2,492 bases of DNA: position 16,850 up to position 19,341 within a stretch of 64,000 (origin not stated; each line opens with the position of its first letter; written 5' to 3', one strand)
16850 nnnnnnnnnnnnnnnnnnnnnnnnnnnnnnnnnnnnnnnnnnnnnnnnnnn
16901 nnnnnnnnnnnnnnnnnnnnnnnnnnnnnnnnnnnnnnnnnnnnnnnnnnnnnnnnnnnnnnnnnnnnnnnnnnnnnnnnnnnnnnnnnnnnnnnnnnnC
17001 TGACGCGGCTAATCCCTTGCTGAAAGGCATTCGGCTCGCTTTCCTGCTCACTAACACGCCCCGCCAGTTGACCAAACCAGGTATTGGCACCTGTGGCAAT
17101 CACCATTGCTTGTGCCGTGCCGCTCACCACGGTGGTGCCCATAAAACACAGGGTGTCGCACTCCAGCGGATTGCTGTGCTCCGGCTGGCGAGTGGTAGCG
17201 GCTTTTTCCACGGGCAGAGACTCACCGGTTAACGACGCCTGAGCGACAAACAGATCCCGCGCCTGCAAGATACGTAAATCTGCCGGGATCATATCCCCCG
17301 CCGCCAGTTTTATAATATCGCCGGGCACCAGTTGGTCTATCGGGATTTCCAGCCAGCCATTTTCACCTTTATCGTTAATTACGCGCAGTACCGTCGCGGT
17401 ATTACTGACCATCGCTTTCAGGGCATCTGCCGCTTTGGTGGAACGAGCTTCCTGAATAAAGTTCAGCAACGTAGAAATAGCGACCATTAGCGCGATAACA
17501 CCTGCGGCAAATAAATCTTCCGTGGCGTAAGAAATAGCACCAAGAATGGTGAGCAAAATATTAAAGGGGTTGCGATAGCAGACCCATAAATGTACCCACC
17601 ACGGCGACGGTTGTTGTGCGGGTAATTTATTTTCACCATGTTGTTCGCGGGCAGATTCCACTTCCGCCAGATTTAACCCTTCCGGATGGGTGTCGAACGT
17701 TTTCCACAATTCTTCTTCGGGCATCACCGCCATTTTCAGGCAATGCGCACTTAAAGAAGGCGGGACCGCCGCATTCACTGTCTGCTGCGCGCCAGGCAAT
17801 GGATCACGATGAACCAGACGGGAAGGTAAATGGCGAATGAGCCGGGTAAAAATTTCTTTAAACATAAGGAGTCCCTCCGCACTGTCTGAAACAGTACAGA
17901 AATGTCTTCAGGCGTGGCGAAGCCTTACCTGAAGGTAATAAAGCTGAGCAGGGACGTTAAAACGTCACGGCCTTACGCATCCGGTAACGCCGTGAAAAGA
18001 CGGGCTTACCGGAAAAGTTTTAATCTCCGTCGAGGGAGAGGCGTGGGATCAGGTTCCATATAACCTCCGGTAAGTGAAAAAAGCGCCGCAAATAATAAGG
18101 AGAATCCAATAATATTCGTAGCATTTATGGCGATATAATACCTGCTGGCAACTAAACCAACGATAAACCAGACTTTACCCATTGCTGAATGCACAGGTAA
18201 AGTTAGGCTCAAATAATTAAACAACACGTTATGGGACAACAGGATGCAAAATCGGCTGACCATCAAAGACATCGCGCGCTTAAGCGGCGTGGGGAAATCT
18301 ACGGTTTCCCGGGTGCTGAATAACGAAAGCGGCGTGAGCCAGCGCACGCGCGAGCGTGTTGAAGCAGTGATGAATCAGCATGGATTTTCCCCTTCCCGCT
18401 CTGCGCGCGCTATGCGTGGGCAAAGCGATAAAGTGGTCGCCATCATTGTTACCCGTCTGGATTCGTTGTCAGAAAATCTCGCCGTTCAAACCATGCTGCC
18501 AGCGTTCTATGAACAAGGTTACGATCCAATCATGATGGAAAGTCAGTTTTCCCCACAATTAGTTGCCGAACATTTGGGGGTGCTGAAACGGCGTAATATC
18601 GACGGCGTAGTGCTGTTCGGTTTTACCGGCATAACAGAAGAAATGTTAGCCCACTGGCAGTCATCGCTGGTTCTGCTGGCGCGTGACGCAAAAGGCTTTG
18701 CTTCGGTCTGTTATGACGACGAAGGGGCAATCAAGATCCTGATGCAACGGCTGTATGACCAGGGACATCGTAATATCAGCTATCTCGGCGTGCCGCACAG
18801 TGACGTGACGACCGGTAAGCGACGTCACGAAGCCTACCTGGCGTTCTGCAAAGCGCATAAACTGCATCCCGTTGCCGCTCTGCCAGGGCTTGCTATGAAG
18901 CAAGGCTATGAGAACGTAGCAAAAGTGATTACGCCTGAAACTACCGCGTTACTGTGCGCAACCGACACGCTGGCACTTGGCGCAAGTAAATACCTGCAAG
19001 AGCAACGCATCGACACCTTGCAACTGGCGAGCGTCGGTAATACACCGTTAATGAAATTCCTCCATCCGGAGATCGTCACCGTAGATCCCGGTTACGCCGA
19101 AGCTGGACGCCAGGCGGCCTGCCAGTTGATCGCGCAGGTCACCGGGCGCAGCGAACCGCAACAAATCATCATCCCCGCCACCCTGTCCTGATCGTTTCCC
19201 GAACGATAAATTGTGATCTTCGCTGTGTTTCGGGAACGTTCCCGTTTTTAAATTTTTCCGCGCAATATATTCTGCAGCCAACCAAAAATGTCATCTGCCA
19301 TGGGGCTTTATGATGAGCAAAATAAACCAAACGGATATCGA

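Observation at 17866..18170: mgtA control region readable end to end: PhoP box, proline-rich leader ORF mgtL and long leader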

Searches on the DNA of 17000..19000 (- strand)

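Call 3: search_rna_families(source=window, start=17000, end=19000, threshold=evalue, max_evalue=1, show_alignments=2)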
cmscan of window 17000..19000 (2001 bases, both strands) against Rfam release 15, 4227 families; matches with E-value up to 1: 2.
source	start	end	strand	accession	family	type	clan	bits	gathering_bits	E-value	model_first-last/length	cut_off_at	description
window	17959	18074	-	RF01056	Magnesium-II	Cis-reg; riboswitch;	-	125.8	40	1.7e-26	1-115/115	no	Magnesium riboswitch aptamer (Magnesium responsive RNA element)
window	17020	17209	+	RF02883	BcKCsr2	Gene; sRNA;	-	17.1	40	0.64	1-129/129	no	Burkholderia sRNA 2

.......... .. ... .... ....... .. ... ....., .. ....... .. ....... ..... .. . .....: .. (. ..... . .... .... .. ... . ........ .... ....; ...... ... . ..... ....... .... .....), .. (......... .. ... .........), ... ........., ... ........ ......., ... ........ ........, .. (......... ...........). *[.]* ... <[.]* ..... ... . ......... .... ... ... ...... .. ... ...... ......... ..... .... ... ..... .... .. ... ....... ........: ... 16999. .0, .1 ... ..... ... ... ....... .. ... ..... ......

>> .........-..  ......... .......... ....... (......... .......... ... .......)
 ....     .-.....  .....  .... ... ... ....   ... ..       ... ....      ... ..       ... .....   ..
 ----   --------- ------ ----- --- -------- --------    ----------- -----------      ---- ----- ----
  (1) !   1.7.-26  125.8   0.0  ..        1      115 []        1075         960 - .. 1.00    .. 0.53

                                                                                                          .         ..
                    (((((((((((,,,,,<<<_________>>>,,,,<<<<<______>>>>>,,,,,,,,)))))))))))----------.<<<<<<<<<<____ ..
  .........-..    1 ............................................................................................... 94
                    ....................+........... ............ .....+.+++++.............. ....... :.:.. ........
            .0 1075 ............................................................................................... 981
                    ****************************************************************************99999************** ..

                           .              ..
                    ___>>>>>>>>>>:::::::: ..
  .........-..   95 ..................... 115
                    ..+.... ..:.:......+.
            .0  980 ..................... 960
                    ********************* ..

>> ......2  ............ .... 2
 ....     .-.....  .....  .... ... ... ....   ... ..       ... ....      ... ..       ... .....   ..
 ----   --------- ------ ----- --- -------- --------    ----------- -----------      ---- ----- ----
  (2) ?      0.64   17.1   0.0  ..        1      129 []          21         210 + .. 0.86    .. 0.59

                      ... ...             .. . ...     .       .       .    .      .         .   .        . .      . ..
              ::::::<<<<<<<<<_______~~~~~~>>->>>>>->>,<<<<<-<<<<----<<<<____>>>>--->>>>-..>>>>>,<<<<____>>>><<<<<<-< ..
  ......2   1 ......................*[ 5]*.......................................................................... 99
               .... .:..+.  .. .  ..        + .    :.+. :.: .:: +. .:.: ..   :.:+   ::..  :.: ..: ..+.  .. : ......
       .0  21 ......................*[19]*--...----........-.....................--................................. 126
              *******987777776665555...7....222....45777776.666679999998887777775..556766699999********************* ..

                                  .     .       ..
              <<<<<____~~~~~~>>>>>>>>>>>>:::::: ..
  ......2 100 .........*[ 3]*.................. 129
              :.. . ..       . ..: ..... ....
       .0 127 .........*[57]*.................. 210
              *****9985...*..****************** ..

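Call 6: search_dna_similar(query=window:17800-18300:-, collection=ecoli_genomes, mode=near, max_rows=12, rows=spread)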
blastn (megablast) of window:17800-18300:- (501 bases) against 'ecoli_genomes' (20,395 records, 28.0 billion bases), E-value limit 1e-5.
Records with a match: 5425; places in all: 5428; records where one place covers at least 80% of the query: 5423.
Genomes with a match: 5425 of 5426; with a place that covers at least 80% of the query: 5423. Places per genome that has any: lowest 1, median 1, highest 2. On chromosomes: 5425 places; on plasmids: 3.
Best place of each record, by identity: >=99% 2094; 95-99% 3326; 90-95% 5.
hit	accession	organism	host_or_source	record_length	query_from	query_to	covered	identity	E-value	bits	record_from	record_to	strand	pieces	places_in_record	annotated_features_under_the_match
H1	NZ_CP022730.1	Escherichia coli strain SA186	Homo sapiens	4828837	1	501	100%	100.0%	0e+0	926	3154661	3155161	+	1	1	mgtA: magnesium-translocating P-type ATPase | treR: trehalose operon repressor TreR | mgtL: mgtA regulatory leader peptide MgtL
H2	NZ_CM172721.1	Escherichia coli strain FCI23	Homo sapiens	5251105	1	501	100%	100.0%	0e+0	926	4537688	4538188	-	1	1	mgtA: magnesium-translocating P-type ATPase | treR: trehalose operon repressor TreR | mgtL: mgtA regulatory leader peptide MgtL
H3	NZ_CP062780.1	Escherichia coli O157:H7 strain Z1769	Bovine Faeces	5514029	1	501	100%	99.2%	0e+0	904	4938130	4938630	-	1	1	mgtA: magnesium-translocating P-type ATPase | treR: trehalose operon repressor TreR | mgtL: mgtA regulatory leader peptide MgtL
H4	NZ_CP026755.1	Escherichia coli strain AR_0077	missing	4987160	1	501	100%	99.0%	0e+0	898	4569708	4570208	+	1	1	mgtA: magnesium-translocating P-type ATPase | treR: trehalose operon repressor TreR | mgtL: mgtA regulatory leader peptide MgtL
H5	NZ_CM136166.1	Escherichia coli strain PRO_A-1462-6M-A_ESBL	Homo sapiens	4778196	1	501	100%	99.0%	0e+0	898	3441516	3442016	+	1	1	mgtA: magnesium-translocating P-type ATPase | treR: trehalose operon repressor TreR | mgtL: mgtA regulatory leader peptide MgtL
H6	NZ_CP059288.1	Escherichia coli strain 1506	Homo sapiens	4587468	1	501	100%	98.8%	0e+0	893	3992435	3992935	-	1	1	mgtA: magnesium-translocating P-type ATPase | treR: trehalose operon repressor TreR | mgtL: mgtA regulatory leader peptide MgtL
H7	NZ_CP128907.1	Escherichia coli strain TUM13881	Homo sapiens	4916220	1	501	100%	98.8%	0e+0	893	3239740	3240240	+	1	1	mgtA: magnesium-translocating P-type ATPase | treR: trehalose operon repressor TreR | mgtL: mgtA regulatory leader peptide MgtL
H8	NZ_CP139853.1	Escherichia coli strain Nord122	Homo sapiens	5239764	1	501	100%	98.8%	0e+0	893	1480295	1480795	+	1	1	mgtA: magnesium-translocating P-type ATPase | treR: trehalose operon repressor TreR | mgtL: mgtA regulatory leader peptide MgtL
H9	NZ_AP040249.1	Escherichia coli strain B1-56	river water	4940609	1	501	100%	98.8%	0e+0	893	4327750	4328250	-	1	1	mgtA: magnesium-translocating P-type ATPase | treR: trehalose operon repressor TreR | mgtL: mgtA regulatory leader peptide MgtL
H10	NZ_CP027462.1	Escherichia coli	missing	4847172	1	501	100%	98.6%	0e+0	887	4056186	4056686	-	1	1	mgtA: magnesium-translocating P-type ATPase | treR: trehalose operon repressor TreR | mgtL: mgtA regulatory leader peptide MgtL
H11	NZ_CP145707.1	Escherichia coli strain S1-CAM-02-A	Homo sapiens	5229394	1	501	100%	98.6%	0e+0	887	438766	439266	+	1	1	mgtA: magnesium-translocating P-type ATPase | treR: trehalose operon repressor TreR | mgtL: mgtA regulatory leader peptide MgtL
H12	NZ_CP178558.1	Escherichia coli strain GCU-H1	Tursiops truncates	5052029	1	175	35%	97.7%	1e-78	302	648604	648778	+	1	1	treR: trehalose operon repressor TreR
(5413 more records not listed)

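Call 7: get_annotated_region(hit=H1, flank=3500)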
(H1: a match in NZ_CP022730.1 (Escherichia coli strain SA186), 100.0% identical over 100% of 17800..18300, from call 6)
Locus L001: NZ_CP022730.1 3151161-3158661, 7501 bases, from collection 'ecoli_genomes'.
description: Escherichia coli strain SA186 chromosome, complete genome
organism: Escherichia coli strain SA186 (NCBI taxid 562)
replicon: chromosome; assembly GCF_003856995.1
host: Homo sapiens; source: urine; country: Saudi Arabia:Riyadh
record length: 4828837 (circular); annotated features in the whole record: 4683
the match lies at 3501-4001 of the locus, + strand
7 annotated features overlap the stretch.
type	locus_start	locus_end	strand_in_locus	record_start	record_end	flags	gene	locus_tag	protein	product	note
CDS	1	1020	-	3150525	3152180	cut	treC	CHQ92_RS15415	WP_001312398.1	alpha,alpha-phosphotrehalase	-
CDS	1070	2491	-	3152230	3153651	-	treB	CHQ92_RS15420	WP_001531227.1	PTS trehalose transporter subunit IIBC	-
CDS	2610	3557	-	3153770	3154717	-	treR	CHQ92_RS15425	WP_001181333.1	trehalose operon repressor TreR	-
CDS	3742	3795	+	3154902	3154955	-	mgtL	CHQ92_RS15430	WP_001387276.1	mgtA regulatory leader peptide MgtL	-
CDS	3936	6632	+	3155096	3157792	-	mgtA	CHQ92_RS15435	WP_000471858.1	magnesium-translocating P-type ATPase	-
CDS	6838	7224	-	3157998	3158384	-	ridA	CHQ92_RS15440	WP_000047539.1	2-iminobutanoate/2-iminopropanoate deaminase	-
CDS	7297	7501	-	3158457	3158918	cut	pyrI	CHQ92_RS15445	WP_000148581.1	aspartate carbamoyltransferase regulatory subunit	-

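Call 12: get_annotated_region(hit=H12, flank=4000)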
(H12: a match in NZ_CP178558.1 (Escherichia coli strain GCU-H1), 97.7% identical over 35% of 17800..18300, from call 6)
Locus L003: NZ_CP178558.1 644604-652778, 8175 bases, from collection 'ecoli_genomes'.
description: Escherichia coli strain GCU-H1 chromosome, complete genome
organism: Escherichia coli strain GCU-H1 (NCBI taxid 562)
replicon: chromosome; assembly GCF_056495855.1
host: -; source: Tursiops truncates; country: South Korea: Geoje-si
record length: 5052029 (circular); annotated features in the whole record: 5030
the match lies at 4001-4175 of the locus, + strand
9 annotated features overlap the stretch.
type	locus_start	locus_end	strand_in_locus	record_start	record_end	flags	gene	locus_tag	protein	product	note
CDS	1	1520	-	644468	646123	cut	treC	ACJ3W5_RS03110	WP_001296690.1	alpha,alpha-phosphotrehalase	-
CDS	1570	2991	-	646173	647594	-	treB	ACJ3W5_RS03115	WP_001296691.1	PTS trehalose transporter subunit IIBC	-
CDS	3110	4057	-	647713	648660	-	treR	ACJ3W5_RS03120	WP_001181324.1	trehalose operon repressor TreR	-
CDS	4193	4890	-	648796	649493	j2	-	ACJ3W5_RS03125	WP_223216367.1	IS1 family transposase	programmed frameshift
CDS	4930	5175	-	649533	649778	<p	-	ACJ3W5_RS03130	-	Rid family hydrolase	incomplete; partial in the middle of a contig; missing C-terminus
CDS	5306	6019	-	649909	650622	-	bdcA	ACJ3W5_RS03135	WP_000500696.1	SDR family oxidoreductase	-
CDS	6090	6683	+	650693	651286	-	bdcR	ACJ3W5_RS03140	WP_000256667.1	TetR/AcrR family transcriptional regulator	-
CDS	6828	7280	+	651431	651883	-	tabA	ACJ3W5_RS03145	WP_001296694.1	toxin-antitoxin biofilm protein TabA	-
CDS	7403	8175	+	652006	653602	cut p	-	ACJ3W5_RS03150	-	DNA-binding protein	frameshifted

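Call 46: search_dna_similar(query=window:17866-18170:-, collection=ecoli_genomes, mode=near, max_rows=10, rows=spread)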
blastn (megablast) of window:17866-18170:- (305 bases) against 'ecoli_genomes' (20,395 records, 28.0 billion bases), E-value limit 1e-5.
Records with a match: 5425; places in all: 5427; records where one place covers at least 80% of the query: 5424.
Genomes with a match: 5425 of 5426; with a place that covers at least 80% of the query: 5424. Places per genome that has any: lowest 1, median 1, highest 2. On chromosomes: 5424 places; on plasmids: 3.
Best place of each record, by identity: >=99% 5323; 95-99% 96; 90-95% 3; 80-90% 3.
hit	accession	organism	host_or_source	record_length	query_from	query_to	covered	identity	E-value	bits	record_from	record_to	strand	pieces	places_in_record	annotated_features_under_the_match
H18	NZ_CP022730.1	Escherichia coli strain SA186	Homo sapiens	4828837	1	305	100%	100.0%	1e-157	564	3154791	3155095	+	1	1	mgtL: mgtA regulatory leader peptide MgtL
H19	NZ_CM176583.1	Escherichia coli strain cS91a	Homo sapiens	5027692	1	305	100%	100.0%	1e-157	564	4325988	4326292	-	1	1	mgtL: mgtA regulatory leader peptide MgtL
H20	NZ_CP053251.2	Escherichia coli strain SCU-204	Homo sapiens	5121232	1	305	100%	99.7%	5e-156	558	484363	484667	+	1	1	mgtL: mgtA regulatory leader peptide MgtL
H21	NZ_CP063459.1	Escherichia coli strain EM22-18-53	not applicable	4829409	1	305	100%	99.7%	5e-156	558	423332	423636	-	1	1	mgtL: mgtA regulatory leader peptide MgtL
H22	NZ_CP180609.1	Escherichia coli strain PS1Phumofeces1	Homo sapiens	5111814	1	305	100%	99.7%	5e-156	558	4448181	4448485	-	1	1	mgtL: mgtA regulatory leader peptide MgtL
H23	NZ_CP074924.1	Escherichia coli strain 07_3722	Homo sapiens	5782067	1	305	100%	99.7%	5e-156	558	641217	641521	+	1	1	mgtL: mgtA regulatory leader peptide MgtL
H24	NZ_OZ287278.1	Escherichia coli strain PE144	Gallus gallus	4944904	1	305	100%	99.7%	5e-156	558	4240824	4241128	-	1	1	mgtL: mgtA regulatory leader peptide MgtL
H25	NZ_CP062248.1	Escherichia coli strain AML002_ev02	not applicable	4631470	1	305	100%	99.3%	2e-154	553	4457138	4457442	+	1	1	mgtL: mgtA regulatory leader peptide MgtL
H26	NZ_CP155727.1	Escherichia coli strain 41EC2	wastewater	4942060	1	305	100%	99.3%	2e-154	553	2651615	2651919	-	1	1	mgtL: mgtA regulatory leader peptide MgtL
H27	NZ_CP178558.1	Escherichia coli strain GCU-H1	Tursiops truncates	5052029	1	45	15%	100.0%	3e-13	84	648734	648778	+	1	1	none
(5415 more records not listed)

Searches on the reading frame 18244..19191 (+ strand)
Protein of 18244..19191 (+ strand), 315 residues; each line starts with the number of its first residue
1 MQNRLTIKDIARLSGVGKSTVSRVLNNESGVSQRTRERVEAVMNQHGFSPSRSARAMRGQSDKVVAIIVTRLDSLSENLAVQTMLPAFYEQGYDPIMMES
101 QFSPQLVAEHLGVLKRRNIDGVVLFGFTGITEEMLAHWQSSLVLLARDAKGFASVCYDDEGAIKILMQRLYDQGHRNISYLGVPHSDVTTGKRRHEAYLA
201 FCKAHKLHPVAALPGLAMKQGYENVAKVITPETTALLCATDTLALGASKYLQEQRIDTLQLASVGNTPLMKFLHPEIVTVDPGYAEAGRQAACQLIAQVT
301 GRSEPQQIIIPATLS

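Call 47: search_protein_families(library=ncbifam, proteins=[window:18244-19191:+])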
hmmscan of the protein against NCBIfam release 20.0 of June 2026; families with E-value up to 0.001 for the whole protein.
window:18244-19191:+ (315 aa): 17 families
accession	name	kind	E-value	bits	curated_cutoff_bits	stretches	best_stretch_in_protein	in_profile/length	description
TIGR02405.1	trehalos_R_Ecol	equivalog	6.6e-178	590.7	357.35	1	4-314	1-311/311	trehalose operon repressor TreR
NF047341.1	lactose_RbsR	equivalog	2.1e-34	119.3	382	1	4-308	2-315/331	ribose utilization transcriptional repressor RbsR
NF007075.0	PRK09526.1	subfamily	2.3e-31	109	340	1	4-314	5-325/358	LacI family DNA-binding transcriptional regulator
TIGR02417.1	fruct_sucro_rep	subfamily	3.1e-27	95.7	389.55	1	6-314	1-323/327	D-fructose-responsive transcription factor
NF051853.1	TransRegUriRCory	equivalog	1.3e-25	90.2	550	1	6-303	2-306/327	transcriptional regulator UriR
NF007449.0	PRK10014.1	subfamily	1.6e-25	89.9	310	1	2-314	4-338/342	Mal regulon transcriptional regulator MalI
NF052440.1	TransRegGNTRPSEAE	equivalog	3e-25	89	400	1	2-308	3-320/333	HTH-type transcriptional regulator GntR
NF007979.0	PRK10703.1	equivalog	5.5e-25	88.2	501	1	6-309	3-319/341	HTH-type transcriptional repressor PurR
NF007743.0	PRK10423.1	equivalog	1.4e-22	80.3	531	1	6-309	3-318/330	ribose operon transcriptional repressor RbsR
NF008452.0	PRK11303.1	equivalog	4.9e-22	78.6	385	1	6-299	2-308/332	catabolite repressor/activator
TIGR01481.1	ccpA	equivalog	4e-21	75.8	442.35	1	5-281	3-289/330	catabolite control protein A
NF008269.0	PRK11041.1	equivalog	1.2e-20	73.9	436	1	5-302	10-318/342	DNA-binding transcriptional regulator CytR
NF007706.0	PRK10401.1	equivalog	7e-20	71.6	555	1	5-281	2-289/346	HTH-type transcriptional regulator GalS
NF047913.1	TransRegIdnR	equivalog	6.7e-19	68.3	500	1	2-304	3-314/331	DNA-binding transcriptional regulator IdnR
NF008002.0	PRK10727.1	equivalog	1.8e-18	66.8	557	1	6-305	3-313/341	HTH-type transcriptional regulator GalR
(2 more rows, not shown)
